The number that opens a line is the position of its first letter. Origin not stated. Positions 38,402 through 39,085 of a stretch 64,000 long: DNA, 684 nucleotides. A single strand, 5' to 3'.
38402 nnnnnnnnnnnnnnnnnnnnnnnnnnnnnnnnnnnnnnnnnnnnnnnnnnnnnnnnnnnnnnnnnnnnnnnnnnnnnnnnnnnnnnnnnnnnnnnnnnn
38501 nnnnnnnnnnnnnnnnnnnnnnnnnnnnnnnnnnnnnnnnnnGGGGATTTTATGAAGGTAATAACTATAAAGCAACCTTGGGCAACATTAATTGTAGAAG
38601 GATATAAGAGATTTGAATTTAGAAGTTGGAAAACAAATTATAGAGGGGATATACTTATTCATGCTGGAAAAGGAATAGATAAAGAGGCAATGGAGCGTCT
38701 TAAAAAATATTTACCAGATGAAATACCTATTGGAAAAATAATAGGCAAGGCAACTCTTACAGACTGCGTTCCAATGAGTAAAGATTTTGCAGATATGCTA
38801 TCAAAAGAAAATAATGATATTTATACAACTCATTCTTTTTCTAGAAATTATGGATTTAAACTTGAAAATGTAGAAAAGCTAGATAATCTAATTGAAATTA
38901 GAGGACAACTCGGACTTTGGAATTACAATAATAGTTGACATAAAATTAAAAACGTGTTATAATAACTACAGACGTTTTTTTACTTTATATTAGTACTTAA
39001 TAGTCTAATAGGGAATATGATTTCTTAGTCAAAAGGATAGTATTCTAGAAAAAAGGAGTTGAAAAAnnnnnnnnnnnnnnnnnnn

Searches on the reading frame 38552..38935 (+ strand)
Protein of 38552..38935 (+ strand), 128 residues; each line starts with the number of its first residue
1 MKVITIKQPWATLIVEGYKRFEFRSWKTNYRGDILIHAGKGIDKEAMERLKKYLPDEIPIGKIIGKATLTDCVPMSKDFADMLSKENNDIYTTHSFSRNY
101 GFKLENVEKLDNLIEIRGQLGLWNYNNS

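Call 6: search_protein_families(library=pfam, proteins=[window:38552-38935:+], max_evalue=1)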
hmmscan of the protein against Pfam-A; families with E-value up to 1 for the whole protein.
window:38552-38935:+ (128 aa): 2 families
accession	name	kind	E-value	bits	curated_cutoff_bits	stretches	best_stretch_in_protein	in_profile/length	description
PF04266.20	ASCH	-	2.5e-10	41.4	21.2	1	4-88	1-67/103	ASCH domain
PF01851.28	PC_rep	-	0.15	12.9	21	1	35-57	8-29/35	Proteasome/cyclosome repeat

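Call 94: search_protein_families(library=ncbifam, proteins=[window:38552-38935:+], max_evalue=0.001)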
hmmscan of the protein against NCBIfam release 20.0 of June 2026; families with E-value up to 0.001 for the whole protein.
window:38552-38935:+ (128 aa): 0 families
